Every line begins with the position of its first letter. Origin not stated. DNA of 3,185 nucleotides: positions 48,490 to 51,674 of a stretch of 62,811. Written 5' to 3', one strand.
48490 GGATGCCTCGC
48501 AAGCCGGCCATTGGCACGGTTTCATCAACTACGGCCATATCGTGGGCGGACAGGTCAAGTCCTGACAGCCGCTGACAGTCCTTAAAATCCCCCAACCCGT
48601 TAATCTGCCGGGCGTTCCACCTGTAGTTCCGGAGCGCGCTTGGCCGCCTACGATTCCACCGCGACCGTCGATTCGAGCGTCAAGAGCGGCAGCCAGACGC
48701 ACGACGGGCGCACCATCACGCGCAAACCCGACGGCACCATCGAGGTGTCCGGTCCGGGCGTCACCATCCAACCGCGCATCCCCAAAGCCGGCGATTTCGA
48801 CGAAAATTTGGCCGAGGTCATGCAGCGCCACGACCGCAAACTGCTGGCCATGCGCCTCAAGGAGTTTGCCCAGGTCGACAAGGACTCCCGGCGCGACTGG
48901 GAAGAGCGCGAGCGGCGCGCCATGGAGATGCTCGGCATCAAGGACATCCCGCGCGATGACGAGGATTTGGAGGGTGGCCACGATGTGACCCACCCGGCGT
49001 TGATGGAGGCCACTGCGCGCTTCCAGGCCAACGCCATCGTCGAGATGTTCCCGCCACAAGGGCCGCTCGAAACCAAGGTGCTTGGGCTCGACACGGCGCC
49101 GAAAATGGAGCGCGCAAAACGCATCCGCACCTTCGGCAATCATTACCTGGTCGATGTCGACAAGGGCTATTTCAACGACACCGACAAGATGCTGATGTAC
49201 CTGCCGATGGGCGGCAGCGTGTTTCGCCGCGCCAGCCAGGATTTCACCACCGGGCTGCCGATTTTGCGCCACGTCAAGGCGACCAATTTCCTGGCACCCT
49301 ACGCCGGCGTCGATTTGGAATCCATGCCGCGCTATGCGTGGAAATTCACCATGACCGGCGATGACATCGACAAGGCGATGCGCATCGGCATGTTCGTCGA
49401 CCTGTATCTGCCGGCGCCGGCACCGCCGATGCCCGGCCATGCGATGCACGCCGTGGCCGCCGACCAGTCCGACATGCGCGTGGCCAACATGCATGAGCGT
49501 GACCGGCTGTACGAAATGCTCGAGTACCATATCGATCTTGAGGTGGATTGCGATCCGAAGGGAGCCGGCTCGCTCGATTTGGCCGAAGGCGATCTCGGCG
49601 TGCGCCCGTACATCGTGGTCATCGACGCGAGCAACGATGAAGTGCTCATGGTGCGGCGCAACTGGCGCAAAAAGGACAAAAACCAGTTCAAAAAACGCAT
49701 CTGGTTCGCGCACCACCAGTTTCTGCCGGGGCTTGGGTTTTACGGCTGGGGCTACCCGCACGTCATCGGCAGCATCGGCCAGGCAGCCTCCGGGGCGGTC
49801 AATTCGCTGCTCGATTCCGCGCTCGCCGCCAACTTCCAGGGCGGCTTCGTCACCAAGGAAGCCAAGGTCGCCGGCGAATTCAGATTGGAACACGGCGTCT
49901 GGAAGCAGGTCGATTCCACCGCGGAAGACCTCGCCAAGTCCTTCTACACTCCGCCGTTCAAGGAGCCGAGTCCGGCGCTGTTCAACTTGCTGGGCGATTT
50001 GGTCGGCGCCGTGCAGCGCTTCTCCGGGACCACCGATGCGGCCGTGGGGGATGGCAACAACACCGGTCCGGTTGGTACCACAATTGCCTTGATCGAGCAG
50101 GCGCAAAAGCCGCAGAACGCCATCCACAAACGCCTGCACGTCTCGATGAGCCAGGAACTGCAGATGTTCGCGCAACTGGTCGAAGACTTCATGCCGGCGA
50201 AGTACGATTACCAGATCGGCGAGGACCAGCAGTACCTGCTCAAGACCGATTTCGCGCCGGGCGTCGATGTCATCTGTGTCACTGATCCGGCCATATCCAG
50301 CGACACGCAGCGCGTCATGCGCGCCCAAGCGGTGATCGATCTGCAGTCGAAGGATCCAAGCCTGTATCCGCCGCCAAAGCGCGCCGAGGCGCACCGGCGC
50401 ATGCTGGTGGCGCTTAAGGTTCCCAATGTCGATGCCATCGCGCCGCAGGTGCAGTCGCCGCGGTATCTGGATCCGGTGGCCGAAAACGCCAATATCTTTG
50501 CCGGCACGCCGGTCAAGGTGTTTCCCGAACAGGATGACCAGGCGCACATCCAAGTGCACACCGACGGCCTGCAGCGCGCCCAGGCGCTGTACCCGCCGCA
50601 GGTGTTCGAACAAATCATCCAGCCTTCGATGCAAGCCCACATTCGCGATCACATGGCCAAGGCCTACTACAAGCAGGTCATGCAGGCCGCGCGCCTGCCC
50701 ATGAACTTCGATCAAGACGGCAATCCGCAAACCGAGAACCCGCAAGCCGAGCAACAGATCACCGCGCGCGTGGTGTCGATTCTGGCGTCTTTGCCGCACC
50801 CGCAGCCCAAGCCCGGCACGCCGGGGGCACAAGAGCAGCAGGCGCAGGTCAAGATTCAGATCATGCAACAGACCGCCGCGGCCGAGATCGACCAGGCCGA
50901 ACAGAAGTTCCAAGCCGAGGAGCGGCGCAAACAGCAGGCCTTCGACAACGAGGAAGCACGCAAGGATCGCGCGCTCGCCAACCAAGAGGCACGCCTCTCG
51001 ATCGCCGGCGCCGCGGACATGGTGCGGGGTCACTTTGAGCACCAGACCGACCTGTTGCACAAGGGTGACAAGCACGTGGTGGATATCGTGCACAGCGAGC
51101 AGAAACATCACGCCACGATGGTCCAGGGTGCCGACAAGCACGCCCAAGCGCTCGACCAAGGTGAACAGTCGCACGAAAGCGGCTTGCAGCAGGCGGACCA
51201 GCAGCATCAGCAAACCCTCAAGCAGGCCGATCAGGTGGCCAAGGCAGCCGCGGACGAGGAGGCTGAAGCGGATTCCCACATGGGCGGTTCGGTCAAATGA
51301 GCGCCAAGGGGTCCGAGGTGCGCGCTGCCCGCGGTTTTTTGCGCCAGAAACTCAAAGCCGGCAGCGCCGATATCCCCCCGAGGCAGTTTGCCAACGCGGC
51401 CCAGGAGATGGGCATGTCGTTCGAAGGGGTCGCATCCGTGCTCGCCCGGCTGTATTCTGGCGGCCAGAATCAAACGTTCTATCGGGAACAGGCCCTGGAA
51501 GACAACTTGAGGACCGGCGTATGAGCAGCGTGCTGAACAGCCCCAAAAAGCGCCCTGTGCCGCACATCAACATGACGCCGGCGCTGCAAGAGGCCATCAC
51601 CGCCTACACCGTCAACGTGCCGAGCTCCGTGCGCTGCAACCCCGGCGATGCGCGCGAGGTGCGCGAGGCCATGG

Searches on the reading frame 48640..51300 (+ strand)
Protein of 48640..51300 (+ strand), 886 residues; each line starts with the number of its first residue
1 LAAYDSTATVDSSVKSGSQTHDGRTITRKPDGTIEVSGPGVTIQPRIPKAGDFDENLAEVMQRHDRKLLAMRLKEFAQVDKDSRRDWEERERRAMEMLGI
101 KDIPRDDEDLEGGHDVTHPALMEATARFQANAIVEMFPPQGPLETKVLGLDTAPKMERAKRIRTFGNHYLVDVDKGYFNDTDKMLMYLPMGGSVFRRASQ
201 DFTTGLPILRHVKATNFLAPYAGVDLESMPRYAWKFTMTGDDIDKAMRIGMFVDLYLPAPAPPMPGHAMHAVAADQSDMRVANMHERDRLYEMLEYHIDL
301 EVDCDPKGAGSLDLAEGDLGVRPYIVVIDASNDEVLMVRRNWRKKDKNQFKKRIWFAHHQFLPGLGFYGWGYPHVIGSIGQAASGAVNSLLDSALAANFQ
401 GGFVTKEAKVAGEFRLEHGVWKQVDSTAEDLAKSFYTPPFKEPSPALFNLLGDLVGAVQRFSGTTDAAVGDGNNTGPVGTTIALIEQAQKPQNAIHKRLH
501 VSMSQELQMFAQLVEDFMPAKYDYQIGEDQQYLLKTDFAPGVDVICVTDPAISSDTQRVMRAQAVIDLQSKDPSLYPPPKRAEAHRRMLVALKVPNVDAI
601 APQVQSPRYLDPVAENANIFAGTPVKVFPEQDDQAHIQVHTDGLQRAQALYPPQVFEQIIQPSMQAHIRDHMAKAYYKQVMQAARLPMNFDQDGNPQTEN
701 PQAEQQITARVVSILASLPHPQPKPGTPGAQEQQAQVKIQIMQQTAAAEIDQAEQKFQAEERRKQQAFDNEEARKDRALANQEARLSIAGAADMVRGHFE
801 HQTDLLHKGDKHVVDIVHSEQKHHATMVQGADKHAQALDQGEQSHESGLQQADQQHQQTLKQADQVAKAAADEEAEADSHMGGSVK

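Call 11: search_protein_families(library=phrogs, proteins=[window:48640-51300:+], max_evalue=0.01)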
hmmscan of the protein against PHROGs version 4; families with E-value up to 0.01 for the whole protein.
window:48640-51300:+ (886 aa): 0 families

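Call 12: search_protein_families(library=pfam, proteins=[window:48640-51300:+], max_evalue=0.01)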
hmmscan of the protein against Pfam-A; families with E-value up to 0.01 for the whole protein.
window:48640-51300:+ (886 aa): 0 families

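Call 21: find_related_loci(query=window:48640-51300:+, collection=viral_contigs, flank=10000)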
Query window:48640-51300:+ (886 aa) in viral_contigs; peptide patterns used: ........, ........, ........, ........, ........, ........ (x = any residue, [..] = any of these).
15 stretches matched a pattern; 8 encode a relative of the query (tblastn E <= 1e-3); 8 distinct loci.
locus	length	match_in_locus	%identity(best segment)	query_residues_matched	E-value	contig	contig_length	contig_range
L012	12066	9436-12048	71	3-863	0e+0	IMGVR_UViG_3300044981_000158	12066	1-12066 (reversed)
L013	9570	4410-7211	69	3-882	0e+0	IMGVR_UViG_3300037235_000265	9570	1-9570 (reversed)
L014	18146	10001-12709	70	3-886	0e+0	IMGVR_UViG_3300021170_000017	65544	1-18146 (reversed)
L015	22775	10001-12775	65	3-886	0e+0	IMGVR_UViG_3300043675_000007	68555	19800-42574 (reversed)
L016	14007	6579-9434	64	3-886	0e+0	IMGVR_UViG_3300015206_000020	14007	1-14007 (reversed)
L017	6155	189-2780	70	3-880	0e+0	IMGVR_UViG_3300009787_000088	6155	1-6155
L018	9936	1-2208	71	136-861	0e+0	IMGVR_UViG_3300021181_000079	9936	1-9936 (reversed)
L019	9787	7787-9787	75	3-671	0e+0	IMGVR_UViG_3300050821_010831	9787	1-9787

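Call 28: search_dna_similar(query=window:48640-51300:+, collection=phages, mode=protein, max_rows=25)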
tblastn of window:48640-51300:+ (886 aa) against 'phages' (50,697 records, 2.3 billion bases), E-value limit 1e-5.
Records with a match: 18; places in all: 18; records where one place covers at least 80% of the query: 0.
Best place of each record, by identity: <60% 18.
By first word of the organism name: Caulobacter 4; Caudoviricetes 4; Roseobacter 2; Pelagibacter 2; Planktothrix 2; Phage 1; phage 1; Synechococcus 1; Alcaligenes 1.
By host as written in the record: - 5; Caulobacter vibrioides CB15 3; Roseobacter sp. FZCC0083 2; Candidatus Pelagibacter sp. HTCC1062 2; Gammaproteobacteria 1; unknown 1; Caulobacter vibrioides 1; Synechococcus sp. 1; and 2 more.
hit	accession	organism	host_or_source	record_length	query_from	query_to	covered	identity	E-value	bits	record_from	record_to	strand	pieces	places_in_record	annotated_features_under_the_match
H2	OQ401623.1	Roseobacter phage CRP-901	Roseobacter sp. FZCC0083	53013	22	720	79%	33.3%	4e-111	382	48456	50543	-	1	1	head to tail connecting protein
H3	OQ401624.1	Roseobacter phage CRP-902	Roseobacter sp. FZCC0083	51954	22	720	79%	33.1%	3e-110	379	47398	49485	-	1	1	head to tail connecting protein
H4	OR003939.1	Phage DSL-LC04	Gammaproteobacteria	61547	52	715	75%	32.0%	2e-88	315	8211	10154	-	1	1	portal protein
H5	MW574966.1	phage 023Pt_psg01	unknown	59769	32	680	73%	31.6%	2e-81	294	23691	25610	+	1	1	head to tail connecting protein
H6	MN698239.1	Pelagibacter phage HTVC023P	Candidatus Pelagibacter sp. HTCC1062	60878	31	673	73%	30.2%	8e-87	310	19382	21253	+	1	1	hypothetical protein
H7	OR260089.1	Caulobacter phage GB2A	Caulobacter vibrioides CB15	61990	48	679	71%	30.4%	6e-65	244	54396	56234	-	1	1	hypothetical protein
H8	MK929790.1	Caulobacter phage RW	Caulobacter vibrioides CB15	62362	48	679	71%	30.4%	6e-65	244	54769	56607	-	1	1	hypothetical protein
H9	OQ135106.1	Caulobacter phage RLK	Caulobacter vibrioides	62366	48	679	71%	30.4%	6e-65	244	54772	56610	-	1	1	RLK_gp094c: hypothetical protein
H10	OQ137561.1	Caulobacter phage KcrB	Caulobacter vibrioides CB15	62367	48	679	71%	30.4%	6e-65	244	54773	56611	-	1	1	KcrB_gp094c: hypothetical protein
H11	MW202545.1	Caudoviricetes sp.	Manatee Spring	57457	5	676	76%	28.3%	3e-65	245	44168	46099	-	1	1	head to tail connecting protein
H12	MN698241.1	Pelagibacter phage HTVC027P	Candidatus Pelagibacter sp. HTCC1062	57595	94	680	66%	32.1%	7e-92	325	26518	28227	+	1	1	hypothetical protein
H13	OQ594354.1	Synechococcus phage MinM2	Synechococcus sp.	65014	56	645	67%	28.7%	2e-60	230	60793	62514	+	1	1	hypothetical protein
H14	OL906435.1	Planktothrix phage Pag-Yong1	Planktothrix agardhii FACHB-1261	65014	56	645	67%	28.7%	2e-60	230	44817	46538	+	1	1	portal protein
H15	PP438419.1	Planktothrix phage Pra-JY27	Planktothricoides raciborskii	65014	56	645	67%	28.7%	2e-60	230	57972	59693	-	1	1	hypothetical protein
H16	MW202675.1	Caudoviricetes sp.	Manatee Spring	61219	31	578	62%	30.2%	3e-54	211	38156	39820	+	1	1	head to tail connecting protein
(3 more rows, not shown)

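Call 36: find_related_loci(query=window:48640-51300:+, collection=genome_contigs, flank=10000)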
Query window:48640-51300:+ (886 aa) in genome_contigs; peptide patterns used: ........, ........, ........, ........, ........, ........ (x = any residue, [..] = any of these).
81 stretches matched a pattern, but none encodes a relative of the query by tblastn (E <= 1e-3).

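Call 54: find_related_loci(query=window:48640-51300:+, collection=metagenome_contigs, flank=10000)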
Query window:48640-51300:+ (886 aa) in metagenome_contigs; peptide patterns used: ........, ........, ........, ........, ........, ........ (x = any residue, [..] = any of these).
108 stretches matched a pattern; 10 encode a relative of the query (tblastn E <= 1e-3); 10 distinct loci.
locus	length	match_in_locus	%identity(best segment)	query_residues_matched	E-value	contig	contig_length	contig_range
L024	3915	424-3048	71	3-880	0e+0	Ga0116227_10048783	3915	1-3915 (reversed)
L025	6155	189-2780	70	3-880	0e+0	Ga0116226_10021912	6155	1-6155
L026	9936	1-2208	71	136-861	0e+0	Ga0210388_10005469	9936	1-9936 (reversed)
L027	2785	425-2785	66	3-795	0e+0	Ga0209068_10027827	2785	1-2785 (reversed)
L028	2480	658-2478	75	3-611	0e+0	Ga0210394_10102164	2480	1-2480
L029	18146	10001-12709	70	3-886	0e+0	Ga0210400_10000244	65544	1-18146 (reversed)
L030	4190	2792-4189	72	3-471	0e+0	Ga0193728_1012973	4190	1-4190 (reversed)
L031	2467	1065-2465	69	3-474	0e+0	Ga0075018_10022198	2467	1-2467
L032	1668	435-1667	71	3-415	0e+0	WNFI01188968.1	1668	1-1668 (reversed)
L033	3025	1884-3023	72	3-384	0e+0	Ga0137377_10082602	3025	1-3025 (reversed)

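Call 111: get_annotated_region(hit=H8, flank=9000)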
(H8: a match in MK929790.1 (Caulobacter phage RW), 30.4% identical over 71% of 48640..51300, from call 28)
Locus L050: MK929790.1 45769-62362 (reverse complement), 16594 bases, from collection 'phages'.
description: Caulobacter phage RW, complete genome.
organism: Caulobacter phage RW (NCBI taxid 2591034)
taxonomy: Viruses; Duplodnaviria; Heunggongvirae; Uroviricota; Caudoviricetes
host: Caulobacter vibrioides CB15; source: -; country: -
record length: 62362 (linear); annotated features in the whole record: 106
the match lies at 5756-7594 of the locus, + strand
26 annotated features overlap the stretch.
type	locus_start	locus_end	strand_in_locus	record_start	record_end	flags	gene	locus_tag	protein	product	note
CDS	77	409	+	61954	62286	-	-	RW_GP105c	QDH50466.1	hypothetical protein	-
CDS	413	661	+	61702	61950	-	-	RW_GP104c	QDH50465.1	hypothetical protein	-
CDS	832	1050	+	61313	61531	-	-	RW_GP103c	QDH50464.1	hypothetical protein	-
CDS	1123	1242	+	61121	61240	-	-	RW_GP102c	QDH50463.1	hypothetical protein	-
CDS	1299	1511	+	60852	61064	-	-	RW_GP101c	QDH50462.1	hypothetical protein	-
CDS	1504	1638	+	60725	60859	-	-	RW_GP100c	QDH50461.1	hypothetical protein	-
CDS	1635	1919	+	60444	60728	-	-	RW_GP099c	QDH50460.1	hypothetical protein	-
CDS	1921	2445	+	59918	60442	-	-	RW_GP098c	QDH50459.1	terminase small subunit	-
CDS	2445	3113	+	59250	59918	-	-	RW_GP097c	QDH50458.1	large terminase subunit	-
CDS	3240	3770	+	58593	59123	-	-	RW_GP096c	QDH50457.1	SAM-dependent methyl transferase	-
CDS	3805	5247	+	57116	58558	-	-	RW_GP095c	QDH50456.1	large terminase subunit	-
tRNA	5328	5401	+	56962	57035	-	-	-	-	tRNA-Val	-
CDS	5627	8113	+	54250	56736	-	-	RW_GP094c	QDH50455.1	hypothetical protein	-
CDS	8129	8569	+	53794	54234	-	-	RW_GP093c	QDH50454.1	hypothetical protein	-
CDS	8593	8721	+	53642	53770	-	-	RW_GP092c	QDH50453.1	hypothetical protein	-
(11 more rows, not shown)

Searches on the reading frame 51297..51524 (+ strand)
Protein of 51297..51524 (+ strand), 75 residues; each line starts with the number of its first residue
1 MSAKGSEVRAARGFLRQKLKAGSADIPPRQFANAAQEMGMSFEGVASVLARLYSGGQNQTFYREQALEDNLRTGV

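Call 33: search_protein_families(library=phrogs, proteins=[window:51297-51524:+], max_evalue=0.05)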
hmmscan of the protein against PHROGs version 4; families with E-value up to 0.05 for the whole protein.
window:51297-51524:+ (75 aa): 0 families

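Call 42: search_protein_families(library=pfam, proteins=[window:51297-51524:+], max_evalue=0.1)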
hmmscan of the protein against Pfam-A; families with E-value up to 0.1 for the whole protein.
window:51297-51524:+ (75 aa): 1 family
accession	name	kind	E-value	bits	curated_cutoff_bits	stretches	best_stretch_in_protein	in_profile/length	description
PF24410.1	wHTH-HSP90_Na-assoc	-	0.0038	18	23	1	24-52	25-53/55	wHTH-Hsp90_Na associated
